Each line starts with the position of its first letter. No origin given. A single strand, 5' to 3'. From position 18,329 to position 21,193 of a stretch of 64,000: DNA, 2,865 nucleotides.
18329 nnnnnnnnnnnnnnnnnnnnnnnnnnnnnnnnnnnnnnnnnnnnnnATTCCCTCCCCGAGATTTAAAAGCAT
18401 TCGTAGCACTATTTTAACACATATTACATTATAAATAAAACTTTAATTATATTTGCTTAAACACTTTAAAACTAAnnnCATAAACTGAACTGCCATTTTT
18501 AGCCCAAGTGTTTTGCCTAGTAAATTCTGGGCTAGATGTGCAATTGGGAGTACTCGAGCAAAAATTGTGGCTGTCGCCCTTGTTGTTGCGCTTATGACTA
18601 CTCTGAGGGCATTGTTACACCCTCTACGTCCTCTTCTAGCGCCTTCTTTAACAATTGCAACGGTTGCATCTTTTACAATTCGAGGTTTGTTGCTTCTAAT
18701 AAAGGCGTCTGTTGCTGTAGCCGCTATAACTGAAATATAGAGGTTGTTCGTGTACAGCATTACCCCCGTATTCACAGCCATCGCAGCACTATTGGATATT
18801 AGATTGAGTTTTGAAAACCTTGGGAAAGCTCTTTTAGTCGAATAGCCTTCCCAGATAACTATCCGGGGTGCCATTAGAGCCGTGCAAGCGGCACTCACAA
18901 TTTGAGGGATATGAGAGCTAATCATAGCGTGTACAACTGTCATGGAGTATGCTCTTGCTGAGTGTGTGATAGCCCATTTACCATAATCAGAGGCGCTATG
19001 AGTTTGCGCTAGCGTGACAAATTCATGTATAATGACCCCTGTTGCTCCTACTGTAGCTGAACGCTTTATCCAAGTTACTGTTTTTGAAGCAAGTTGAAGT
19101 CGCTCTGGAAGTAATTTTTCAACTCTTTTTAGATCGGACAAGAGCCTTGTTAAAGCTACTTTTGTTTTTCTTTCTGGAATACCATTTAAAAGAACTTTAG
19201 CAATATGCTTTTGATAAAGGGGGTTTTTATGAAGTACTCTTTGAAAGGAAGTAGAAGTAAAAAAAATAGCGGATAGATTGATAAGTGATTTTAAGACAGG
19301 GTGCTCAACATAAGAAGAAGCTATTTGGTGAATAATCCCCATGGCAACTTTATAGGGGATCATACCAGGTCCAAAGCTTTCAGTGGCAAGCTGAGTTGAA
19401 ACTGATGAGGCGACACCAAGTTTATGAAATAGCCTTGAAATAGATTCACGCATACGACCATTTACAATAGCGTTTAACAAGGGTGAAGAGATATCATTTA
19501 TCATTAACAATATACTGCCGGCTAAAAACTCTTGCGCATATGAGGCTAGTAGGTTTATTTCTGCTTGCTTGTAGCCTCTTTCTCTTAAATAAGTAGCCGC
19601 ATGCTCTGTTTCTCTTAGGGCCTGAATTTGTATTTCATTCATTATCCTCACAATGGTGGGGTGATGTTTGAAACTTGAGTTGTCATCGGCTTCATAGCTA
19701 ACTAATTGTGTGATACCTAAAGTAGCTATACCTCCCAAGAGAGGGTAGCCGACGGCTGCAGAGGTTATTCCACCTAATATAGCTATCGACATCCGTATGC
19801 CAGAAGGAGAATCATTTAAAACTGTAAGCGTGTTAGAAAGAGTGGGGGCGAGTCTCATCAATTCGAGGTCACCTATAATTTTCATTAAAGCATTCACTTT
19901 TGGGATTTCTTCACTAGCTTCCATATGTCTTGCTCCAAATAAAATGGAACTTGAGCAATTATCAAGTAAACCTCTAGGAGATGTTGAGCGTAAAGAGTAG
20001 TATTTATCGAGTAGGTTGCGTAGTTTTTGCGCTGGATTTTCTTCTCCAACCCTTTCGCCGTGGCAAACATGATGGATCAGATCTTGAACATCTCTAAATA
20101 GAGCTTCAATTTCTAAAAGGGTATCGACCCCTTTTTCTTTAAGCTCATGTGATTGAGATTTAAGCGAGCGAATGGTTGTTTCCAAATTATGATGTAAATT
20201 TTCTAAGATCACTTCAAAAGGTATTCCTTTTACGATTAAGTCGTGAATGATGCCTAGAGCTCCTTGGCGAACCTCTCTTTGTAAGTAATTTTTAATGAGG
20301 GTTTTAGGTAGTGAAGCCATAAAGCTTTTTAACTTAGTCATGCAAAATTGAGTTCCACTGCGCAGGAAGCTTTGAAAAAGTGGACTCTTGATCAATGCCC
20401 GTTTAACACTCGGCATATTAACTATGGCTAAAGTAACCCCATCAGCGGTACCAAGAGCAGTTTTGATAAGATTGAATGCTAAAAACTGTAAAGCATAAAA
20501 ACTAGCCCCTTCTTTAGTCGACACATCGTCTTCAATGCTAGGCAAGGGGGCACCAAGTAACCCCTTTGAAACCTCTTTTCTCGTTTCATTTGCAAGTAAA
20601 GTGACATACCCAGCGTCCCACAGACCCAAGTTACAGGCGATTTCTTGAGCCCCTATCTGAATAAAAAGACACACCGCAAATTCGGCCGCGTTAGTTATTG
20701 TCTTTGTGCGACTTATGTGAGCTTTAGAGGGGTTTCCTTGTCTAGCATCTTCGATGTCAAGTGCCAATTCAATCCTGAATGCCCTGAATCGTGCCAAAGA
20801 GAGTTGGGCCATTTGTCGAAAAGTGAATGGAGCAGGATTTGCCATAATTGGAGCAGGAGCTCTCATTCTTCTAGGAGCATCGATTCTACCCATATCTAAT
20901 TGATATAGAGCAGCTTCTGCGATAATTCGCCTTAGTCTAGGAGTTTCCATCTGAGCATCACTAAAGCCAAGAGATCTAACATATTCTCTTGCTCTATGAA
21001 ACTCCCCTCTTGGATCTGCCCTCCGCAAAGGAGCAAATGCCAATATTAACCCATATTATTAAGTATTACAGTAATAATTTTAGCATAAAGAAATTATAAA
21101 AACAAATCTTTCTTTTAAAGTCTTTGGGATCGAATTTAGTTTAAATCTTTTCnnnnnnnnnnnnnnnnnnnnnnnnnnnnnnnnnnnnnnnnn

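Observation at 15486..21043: Tandem pair of giant paralogous proteins of unknown function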

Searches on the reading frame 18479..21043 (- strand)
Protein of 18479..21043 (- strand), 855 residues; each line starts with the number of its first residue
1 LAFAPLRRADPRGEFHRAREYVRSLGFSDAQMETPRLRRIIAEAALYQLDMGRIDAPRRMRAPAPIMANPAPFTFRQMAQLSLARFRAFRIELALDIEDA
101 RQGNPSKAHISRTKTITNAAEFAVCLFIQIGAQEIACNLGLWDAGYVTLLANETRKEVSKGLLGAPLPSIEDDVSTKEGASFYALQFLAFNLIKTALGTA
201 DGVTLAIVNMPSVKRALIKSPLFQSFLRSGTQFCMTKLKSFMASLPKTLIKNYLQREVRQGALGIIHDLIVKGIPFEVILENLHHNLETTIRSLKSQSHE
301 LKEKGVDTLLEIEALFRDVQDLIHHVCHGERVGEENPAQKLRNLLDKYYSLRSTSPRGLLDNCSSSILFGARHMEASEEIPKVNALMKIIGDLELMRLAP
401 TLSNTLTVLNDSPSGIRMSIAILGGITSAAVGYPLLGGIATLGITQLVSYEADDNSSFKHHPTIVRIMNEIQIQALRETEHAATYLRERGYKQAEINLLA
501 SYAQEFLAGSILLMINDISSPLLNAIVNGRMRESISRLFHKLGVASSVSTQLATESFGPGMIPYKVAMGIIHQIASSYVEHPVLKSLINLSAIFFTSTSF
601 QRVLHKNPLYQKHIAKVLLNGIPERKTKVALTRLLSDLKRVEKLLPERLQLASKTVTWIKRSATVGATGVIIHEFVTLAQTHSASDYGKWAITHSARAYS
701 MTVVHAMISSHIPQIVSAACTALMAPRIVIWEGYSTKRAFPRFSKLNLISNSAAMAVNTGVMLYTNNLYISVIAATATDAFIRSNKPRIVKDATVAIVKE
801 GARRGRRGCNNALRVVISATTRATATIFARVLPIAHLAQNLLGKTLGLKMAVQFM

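Call 4: search_protein_families(library=pfam, proteins=[window:18479-21043:-], max_evalue=1)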
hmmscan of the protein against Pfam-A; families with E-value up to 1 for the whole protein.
window:18479-21043:- (855 aa): 2 families
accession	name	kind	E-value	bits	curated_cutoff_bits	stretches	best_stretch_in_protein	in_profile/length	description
PF15036.11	IL34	-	0.11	13.1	27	0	309-365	92-144/158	Interleukin 34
PF22534.1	RFC_C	-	0.15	13.2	27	0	264-300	26-62/93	Replication factor C subunit 3, C-terminal domain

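Call 6: search_protein_families(library=ncbifam, proteins=[window:18479-21043:-], max_evalue=1)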
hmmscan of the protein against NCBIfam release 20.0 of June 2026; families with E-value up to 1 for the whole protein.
window:18479-21043:- (855 aa): 1 family
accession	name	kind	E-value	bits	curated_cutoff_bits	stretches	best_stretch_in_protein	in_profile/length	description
NF010760.0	PRK14163.1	equivalog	0.28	10.9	240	0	776-820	145-188/217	nucleotide exchange factor GrpE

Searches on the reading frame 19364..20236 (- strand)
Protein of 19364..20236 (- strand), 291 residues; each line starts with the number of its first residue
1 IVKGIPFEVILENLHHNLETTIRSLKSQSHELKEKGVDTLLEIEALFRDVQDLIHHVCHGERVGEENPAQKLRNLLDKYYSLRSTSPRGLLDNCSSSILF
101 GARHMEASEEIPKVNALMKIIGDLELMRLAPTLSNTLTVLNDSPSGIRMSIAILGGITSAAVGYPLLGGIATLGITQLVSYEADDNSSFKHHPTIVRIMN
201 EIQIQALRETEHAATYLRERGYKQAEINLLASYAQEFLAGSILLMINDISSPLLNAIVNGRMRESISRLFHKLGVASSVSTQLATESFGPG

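Call 77: predict_structure(alignment_id=A6)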
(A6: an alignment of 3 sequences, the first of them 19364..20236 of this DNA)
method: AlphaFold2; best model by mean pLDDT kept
length: 291 residues; sequences in the alignment: 3
mean_pLDDT: 45.9   pTM: 0.33
mean pLDDT of the five models: 45.9, 43.0, 42.2, 42.0, 39.3
residues with pLDDT >= 90: 0; 70-90: 23; 50-70: 70; < 50: 198
segments of 3 or more residues with pLDDT < 50: 1-6, 85-203, 205-207, 232-291
pLDDT, mean of each block of 10 residues (from residue 1): 45 60 56 60 77 70 58 69 45 31 30 30 36 39 41 44 38 39 34 41 46 58 57 45 35 33 44 40 36 29
secondary structure, 60 per line:
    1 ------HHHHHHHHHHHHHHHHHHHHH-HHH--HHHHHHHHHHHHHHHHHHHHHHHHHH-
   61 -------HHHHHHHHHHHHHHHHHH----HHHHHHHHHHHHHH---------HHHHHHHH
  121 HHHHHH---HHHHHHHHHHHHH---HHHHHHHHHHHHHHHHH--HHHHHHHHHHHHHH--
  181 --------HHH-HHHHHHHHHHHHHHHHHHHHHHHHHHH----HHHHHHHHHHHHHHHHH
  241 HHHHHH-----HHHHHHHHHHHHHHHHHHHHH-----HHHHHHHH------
elements in order: H7-27 H34-59 H68-85 H90-103 H113-126 H130-142 H146-162 H165-178 H193-219 H224-246 H252-272 H278-285
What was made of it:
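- Tried and rejected: On B 270-560 it gave pLDDT 46 (call 77).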
